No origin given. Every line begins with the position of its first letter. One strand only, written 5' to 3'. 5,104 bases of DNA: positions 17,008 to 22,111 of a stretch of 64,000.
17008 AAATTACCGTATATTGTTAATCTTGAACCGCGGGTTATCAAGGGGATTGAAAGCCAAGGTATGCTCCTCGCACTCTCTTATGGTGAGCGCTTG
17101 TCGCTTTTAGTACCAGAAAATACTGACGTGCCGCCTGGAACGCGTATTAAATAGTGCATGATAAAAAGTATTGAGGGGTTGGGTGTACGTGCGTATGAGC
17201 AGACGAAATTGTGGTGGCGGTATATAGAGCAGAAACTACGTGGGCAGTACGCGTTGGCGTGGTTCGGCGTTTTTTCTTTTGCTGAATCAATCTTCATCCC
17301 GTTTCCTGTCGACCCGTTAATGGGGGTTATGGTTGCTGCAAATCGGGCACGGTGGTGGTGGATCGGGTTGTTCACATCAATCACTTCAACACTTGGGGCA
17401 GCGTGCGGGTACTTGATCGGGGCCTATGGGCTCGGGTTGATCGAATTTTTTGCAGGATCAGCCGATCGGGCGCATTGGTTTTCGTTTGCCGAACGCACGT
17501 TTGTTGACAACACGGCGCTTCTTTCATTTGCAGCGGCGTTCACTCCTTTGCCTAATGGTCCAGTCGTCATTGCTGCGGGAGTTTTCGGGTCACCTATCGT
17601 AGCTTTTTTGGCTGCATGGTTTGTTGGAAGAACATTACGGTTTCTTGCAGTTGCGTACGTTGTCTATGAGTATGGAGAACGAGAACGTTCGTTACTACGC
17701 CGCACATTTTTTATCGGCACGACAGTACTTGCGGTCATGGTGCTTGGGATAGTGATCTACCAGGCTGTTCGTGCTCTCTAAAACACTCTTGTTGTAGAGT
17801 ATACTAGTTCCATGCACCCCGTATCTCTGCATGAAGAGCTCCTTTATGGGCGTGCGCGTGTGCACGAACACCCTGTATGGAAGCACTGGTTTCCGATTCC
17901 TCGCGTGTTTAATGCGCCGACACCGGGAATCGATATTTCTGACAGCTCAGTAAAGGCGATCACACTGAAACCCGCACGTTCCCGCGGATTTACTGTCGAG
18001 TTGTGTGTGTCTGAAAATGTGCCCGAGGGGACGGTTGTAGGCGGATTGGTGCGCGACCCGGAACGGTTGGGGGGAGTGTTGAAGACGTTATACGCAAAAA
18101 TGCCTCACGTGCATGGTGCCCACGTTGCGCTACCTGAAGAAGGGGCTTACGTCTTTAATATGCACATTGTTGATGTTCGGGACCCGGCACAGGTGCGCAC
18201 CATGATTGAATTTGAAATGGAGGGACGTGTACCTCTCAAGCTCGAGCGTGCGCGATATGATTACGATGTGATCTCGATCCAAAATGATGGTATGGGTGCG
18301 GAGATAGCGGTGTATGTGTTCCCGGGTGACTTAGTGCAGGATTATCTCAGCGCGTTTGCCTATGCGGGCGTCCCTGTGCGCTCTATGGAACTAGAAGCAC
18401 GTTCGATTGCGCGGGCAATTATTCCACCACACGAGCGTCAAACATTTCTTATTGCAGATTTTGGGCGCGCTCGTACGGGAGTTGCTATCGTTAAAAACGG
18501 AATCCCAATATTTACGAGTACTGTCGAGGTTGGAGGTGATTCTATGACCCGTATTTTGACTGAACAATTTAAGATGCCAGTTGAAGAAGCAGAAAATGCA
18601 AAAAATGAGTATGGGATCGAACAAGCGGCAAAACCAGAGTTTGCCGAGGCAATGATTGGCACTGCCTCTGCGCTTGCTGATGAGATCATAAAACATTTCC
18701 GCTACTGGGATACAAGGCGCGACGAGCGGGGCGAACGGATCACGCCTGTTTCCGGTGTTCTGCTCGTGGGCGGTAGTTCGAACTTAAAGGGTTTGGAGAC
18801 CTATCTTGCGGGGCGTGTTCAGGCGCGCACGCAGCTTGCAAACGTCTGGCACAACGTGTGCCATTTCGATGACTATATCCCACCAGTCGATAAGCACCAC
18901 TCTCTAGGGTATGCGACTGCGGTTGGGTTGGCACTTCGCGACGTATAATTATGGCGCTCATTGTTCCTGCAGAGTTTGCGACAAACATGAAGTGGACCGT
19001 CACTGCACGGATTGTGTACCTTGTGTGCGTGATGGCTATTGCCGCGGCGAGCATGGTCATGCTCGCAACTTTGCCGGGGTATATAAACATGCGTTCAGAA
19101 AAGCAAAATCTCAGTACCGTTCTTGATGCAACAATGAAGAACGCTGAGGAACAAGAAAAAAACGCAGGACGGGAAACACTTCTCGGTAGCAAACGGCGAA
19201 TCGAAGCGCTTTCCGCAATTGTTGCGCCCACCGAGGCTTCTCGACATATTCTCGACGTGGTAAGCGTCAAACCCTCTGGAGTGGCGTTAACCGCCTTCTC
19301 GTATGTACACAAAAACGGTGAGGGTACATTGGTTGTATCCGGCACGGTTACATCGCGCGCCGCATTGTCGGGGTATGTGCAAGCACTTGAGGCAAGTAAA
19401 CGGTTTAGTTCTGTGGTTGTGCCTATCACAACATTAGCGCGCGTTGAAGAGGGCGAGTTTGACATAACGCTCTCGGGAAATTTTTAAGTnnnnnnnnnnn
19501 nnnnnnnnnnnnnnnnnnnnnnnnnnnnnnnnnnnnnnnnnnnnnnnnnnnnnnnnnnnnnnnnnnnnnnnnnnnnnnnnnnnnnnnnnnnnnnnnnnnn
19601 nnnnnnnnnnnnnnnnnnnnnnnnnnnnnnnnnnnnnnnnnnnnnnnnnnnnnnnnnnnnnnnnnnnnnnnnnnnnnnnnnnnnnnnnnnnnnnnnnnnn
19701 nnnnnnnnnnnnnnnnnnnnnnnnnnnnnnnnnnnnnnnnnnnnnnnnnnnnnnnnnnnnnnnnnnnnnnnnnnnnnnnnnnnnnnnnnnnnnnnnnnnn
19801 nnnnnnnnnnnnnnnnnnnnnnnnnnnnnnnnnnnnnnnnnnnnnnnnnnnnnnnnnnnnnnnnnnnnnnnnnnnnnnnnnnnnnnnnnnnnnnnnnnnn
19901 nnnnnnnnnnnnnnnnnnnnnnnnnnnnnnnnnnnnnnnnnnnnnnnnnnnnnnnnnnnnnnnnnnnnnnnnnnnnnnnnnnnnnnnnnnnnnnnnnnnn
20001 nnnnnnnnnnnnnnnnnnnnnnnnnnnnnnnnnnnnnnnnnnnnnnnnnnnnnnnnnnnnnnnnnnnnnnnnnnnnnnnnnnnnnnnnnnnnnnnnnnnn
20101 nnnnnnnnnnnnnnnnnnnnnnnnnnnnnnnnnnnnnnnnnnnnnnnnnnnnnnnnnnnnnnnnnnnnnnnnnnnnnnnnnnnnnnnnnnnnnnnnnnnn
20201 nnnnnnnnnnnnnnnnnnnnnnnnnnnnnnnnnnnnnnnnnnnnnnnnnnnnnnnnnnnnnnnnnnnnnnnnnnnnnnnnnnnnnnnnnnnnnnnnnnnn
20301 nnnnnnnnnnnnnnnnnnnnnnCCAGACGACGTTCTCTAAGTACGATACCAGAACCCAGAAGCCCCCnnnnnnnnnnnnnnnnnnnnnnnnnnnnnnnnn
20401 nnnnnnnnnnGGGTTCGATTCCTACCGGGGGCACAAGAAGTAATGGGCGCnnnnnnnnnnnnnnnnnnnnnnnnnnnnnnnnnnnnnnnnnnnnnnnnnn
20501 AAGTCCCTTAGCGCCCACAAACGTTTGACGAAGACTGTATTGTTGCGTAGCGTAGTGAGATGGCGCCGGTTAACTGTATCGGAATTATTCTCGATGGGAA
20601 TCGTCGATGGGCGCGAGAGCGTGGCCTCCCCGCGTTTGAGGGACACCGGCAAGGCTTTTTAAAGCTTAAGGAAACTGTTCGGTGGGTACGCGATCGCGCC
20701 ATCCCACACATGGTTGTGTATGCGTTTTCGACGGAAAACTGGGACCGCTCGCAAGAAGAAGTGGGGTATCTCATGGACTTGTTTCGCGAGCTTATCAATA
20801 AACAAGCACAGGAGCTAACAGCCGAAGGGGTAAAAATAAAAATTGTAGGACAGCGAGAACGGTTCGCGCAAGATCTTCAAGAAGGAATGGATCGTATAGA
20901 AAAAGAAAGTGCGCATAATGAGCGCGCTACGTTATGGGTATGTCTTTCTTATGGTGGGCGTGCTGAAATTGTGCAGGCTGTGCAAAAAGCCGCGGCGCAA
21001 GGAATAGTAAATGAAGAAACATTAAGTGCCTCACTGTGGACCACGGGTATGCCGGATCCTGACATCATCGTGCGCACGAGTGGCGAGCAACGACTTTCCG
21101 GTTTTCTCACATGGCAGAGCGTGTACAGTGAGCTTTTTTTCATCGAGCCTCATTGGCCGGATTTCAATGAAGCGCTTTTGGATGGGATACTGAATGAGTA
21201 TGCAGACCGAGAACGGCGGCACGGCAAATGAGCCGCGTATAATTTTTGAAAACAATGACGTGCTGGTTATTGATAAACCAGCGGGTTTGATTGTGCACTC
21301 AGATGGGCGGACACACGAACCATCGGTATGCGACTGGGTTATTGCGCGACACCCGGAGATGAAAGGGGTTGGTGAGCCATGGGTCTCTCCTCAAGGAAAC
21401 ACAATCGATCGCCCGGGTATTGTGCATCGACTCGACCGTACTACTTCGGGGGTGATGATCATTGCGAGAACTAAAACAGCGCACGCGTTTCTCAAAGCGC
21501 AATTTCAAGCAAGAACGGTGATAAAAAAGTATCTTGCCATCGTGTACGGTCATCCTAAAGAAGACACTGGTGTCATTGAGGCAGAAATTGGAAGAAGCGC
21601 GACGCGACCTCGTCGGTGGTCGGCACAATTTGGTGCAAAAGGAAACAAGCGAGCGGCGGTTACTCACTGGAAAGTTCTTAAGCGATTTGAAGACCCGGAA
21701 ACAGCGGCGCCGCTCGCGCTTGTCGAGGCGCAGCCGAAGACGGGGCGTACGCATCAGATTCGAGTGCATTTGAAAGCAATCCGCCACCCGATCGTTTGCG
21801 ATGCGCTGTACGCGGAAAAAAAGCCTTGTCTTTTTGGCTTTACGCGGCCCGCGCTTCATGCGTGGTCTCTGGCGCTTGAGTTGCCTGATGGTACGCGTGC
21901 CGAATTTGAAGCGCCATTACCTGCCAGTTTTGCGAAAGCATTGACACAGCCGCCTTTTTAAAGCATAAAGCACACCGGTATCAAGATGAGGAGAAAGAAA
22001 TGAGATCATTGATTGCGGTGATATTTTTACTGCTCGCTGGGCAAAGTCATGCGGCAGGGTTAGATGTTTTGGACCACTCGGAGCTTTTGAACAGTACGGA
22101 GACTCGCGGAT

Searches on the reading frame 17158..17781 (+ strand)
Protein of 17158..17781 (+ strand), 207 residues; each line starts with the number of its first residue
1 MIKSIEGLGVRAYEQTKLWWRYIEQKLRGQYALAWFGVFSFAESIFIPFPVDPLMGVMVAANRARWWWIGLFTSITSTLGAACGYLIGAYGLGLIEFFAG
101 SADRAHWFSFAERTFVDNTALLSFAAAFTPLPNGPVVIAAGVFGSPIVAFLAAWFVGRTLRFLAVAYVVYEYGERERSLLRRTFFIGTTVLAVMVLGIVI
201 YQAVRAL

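Call 10: search_protein_families(library=pfam, proteins=[window:17158-17781:+], max_evalue=0.01)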
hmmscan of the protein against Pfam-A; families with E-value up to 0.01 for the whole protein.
window:17158-17781:+ (207 aa): 1 family
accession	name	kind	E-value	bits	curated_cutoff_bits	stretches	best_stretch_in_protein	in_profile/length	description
PF09335.16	VTT_dom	-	5e-10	40.4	33.9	1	58-170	8-122/123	VTT domain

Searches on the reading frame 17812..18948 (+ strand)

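Call 10: search_protein_families(library=pfam, proteins=[window:17812-18948:+], max_evalue=0.01)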
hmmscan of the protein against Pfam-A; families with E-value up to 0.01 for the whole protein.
window:17812-18948:+ (378 aa): 5 families
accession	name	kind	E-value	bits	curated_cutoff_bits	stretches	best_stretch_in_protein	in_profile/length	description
PF11104.14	PilM_2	-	5.5e-34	118.1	27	1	39-377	1-339/340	Type IV pilus assembly protein PilM;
PF14450.12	FtsA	-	9.4e-11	42.6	31.8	1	215-372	3-127/127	Cell division protein FtsA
PF06723.19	MreB_Mbl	-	5.7e-05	22.5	27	0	204-266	139-207/327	MreB/Mbl protein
PF25216.1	Volactin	-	0.0002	21.4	35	1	217-338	173-293/321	Volactin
PF00022.25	Actin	-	0.0043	16.1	27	0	209-258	141-201/410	Actin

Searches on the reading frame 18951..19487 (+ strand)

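Call 10: search_protein_families(library=pfam, proteins=[window:18951-19487:+], max_evalue=0.01)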
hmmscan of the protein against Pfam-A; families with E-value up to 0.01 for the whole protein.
window:18951-19487:+ (178 aa): 1 family
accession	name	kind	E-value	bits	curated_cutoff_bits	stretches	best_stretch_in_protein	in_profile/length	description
PF05137.18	PilN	-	2.6e-05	24.6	22.8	1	104-171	7-73/78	Fimbrial assembly protein (PilN)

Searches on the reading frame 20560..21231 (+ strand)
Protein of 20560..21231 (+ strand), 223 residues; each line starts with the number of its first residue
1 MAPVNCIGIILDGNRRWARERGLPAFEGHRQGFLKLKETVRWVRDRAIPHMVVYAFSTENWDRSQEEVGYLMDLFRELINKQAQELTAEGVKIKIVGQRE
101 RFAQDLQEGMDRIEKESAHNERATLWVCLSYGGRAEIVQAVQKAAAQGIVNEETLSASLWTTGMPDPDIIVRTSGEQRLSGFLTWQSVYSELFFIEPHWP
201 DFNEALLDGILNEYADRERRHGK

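Call 11: search_protein_families(library=pfam, proteins=[window:20560-21231:+], max_evalue=0.01)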
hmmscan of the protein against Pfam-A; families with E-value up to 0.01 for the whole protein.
window:20560-21231:+ (223 aa): 1 family
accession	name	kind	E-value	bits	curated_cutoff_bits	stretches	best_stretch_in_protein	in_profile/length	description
PF01255.24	Prenyltransf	-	5.7e-76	255.3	27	1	10-222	1-219/219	Putative undecaprenyl diphosphate synthase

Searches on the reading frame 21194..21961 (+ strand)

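Call 11: search_protein_families(library=pfam, proteins=[window:21194-21961:+], max_evalue=0.01)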
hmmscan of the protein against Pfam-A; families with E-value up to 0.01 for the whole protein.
window:21194-21961:+ (255 aa): 1 family
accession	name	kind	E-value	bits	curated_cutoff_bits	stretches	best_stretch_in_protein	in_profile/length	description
PF00849.27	PseudoU_synth_2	-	8.9e-32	110.9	26.8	1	22-194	1-151/152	RNA pseudouridylate synthase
